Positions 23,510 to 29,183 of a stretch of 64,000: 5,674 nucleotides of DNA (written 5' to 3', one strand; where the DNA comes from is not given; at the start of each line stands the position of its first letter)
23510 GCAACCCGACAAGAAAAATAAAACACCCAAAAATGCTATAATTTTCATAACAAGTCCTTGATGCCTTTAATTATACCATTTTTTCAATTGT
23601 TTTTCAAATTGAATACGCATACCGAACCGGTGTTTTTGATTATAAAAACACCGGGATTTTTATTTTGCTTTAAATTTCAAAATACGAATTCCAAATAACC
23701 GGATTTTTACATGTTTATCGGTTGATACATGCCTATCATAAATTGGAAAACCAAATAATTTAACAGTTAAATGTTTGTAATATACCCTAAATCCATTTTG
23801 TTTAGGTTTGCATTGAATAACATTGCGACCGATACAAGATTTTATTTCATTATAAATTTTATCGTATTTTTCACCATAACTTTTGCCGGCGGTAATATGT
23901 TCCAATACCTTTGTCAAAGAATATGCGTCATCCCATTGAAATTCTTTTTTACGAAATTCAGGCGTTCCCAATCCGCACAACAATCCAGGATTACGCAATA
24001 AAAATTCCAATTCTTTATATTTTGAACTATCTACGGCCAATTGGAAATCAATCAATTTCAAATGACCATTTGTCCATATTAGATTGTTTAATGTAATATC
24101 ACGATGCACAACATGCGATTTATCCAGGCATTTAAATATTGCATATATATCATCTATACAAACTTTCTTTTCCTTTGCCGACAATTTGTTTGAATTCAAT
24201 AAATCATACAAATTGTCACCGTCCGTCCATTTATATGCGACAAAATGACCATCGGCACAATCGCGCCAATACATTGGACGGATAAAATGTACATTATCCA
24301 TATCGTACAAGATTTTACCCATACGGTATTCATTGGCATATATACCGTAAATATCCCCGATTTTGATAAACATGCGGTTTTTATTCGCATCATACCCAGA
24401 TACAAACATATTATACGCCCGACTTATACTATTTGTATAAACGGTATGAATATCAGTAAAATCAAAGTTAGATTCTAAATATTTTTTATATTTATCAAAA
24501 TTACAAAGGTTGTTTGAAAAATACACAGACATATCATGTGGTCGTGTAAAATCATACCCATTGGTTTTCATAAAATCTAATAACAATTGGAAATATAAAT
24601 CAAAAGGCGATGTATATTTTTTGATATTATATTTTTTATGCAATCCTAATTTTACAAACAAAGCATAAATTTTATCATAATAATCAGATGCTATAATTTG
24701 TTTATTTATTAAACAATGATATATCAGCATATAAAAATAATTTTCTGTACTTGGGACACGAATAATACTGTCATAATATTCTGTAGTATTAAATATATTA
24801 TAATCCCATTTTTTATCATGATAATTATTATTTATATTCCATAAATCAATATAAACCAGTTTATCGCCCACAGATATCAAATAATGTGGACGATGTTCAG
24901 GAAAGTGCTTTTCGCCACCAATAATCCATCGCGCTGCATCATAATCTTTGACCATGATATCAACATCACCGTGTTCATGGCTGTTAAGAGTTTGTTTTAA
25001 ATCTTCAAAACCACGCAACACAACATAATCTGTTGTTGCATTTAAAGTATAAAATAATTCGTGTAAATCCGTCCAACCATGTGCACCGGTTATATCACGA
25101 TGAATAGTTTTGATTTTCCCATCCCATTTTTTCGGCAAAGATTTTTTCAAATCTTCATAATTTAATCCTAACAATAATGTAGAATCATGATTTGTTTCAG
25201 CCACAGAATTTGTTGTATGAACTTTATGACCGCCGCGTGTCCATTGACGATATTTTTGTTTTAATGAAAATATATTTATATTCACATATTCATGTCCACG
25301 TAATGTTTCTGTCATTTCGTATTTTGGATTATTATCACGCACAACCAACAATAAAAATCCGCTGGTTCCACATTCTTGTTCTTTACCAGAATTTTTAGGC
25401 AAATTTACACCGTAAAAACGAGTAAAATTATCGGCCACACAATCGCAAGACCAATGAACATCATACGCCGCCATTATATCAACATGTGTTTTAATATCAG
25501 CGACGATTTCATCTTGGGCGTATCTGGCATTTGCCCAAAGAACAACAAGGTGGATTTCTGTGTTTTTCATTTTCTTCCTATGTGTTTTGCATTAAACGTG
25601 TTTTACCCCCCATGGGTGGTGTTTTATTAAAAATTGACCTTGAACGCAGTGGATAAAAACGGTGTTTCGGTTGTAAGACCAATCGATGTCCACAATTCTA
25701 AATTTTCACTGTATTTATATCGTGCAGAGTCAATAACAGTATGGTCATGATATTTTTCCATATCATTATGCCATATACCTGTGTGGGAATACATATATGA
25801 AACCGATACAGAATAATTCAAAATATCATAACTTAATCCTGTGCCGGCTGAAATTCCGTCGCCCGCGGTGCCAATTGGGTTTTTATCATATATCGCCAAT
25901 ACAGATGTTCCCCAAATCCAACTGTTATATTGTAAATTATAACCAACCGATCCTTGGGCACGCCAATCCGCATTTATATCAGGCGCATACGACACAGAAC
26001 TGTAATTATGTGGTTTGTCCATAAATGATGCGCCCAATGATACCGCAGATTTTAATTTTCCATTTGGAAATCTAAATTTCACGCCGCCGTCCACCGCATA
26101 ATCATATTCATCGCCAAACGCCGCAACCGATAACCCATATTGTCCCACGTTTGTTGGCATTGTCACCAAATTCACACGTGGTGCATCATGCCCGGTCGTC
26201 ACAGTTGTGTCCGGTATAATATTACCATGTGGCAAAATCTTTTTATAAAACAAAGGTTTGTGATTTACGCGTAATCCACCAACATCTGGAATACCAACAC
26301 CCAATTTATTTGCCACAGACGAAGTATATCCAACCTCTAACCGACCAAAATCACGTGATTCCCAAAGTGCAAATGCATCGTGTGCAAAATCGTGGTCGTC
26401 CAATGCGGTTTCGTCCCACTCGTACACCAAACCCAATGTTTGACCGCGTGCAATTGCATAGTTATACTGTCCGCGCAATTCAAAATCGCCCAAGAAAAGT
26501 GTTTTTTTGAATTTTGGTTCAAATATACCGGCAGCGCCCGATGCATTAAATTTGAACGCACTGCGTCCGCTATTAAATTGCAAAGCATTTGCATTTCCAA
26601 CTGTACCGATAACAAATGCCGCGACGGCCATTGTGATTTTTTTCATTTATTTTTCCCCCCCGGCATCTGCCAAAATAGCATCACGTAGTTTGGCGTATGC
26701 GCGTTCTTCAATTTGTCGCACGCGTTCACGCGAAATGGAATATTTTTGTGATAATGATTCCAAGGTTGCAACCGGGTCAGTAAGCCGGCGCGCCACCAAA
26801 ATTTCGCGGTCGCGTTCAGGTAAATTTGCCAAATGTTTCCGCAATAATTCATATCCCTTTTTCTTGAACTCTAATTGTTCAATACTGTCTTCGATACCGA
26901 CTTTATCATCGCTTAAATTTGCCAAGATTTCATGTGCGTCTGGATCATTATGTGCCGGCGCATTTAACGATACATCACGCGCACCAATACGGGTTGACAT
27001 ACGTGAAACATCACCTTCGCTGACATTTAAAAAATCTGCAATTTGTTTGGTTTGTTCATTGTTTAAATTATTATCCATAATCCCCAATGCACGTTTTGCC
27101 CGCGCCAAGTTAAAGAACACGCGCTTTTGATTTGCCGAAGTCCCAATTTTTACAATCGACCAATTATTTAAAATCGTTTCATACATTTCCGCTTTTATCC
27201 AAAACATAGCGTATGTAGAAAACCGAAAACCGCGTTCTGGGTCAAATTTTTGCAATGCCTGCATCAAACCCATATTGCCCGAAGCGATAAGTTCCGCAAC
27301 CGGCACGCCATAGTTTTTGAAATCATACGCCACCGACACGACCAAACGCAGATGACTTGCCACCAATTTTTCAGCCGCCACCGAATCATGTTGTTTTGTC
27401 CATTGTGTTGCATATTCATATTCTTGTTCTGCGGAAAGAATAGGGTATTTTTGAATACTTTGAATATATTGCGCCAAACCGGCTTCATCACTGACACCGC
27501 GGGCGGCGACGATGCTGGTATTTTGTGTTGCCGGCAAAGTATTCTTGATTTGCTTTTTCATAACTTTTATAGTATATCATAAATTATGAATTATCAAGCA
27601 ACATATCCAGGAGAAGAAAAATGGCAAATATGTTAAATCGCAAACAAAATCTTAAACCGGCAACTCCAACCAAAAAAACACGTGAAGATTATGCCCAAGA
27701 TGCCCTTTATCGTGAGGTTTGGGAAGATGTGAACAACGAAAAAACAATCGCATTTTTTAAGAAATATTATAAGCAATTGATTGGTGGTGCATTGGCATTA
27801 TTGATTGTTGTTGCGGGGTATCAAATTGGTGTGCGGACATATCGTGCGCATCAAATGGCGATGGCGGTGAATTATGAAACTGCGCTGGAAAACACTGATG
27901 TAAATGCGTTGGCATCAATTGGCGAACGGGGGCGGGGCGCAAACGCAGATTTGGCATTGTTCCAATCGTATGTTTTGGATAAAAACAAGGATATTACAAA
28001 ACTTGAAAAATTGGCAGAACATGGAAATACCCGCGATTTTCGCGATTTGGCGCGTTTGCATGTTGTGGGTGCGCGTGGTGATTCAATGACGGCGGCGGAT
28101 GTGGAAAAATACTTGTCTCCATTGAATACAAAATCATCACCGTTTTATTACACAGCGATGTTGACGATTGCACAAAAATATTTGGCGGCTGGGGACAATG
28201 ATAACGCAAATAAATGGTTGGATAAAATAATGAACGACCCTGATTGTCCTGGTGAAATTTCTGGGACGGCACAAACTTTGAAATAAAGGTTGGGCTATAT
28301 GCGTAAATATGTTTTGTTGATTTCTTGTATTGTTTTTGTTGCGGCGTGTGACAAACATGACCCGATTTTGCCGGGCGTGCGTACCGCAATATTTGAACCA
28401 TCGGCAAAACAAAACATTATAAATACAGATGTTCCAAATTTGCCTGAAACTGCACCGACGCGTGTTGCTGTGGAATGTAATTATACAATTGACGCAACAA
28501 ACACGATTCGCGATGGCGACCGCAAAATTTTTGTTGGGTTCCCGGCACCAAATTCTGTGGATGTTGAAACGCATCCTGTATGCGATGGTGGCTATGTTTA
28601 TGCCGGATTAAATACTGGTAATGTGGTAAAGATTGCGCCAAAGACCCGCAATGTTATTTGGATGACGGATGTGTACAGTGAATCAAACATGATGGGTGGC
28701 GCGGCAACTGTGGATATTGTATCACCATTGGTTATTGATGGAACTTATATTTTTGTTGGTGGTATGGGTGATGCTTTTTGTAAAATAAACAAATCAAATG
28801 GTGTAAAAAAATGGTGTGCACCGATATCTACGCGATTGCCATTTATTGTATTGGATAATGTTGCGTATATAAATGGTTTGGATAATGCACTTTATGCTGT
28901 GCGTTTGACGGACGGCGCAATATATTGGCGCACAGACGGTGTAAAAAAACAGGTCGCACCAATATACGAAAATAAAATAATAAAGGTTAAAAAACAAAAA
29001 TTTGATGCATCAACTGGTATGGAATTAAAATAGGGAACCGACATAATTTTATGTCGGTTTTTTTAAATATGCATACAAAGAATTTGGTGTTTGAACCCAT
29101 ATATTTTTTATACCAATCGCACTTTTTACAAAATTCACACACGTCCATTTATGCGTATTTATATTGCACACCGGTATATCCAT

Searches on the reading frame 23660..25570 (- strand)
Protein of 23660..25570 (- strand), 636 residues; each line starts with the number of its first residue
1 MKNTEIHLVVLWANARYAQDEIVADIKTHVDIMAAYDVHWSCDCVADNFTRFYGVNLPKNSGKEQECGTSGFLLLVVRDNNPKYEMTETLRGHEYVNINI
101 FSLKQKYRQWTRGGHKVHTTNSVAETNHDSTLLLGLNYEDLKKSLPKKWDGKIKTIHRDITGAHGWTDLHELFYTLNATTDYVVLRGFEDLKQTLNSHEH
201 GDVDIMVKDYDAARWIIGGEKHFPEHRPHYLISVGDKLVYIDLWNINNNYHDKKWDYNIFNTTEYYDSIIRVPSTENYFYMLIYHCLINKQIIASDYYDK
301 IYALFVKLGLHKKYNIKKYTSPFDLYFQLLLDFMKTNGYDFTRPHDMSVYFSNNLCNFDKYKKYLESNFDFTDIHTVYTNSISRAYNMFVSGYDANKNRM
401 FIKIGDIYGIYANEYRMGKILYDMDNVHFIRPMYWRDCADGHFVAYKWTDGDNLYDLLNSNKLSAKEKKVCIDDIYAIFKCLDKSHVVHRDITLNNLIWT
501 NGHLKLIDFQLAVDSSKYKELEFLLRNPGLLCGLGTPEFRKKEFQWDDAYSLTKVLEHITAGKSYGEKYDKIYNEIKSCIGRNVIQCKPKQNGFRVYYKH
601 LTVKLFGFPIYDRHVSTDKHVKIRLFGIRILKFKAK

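Call 17: search_protein_families(library=pfam, proteins=[window:23660-25570:-], max_evalue=0.01)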
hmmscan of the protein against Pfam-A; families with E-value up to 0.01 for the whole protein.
window:23660-25570:- (636 aa): 4 families
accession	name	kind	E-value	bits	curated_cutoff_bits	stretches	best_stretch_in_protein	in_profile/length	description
PF00069.31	Pkinase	-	2.6e-07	30.8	31.7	1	437-520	68-153/263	Protein kinase domain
PF01163.29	RIO1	-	5.1e-05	23.4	22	1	450-526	91-165/187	RIO domain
PF07714.23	PK_Tyr_Ser-Thr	-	0.00057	19.7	23.1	1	438-516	72-153/258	Protein tyrosine and serine/threonine kinase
PF01636.29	APH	-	0.0022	18.3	23.2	1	480-513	160-198/239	Phosphotransferase enzyme family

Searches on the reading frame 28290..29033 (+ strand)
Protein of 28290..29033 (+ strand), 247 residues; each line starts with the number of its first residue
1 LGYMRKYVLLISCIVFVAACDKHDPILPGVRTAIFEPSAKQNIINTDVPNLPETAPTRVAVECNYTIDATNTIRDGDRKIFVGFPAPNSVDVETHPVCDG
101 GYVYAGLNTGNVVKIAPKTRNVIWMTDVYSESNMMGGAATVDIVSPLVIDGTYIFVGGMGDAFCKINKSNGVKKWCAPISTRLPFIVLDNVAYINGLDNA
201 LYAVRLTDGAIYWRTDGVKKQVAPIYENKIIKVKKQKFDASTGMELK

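Call 17: search_protein_families(library=pfam, proteins=[window:28290-29033:+], max_evalue=0.01)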
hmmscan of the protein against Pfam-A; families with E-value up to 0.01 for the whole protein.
window:28290-29033:+ (247 aa): 2 families
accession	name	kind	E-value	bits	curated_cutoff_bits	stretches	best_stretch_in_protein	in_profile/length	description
PF13360.13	PQQ_2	-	2.6e-13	50.6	27.6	1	93-215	111-233/233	Outer membrane protein assembly factor BamB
PF13570.13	Beta-prop_ACSF4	-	0.00025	21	133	0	145-216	8-88/329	Beta-alanine-activating enzyme, beta-propeller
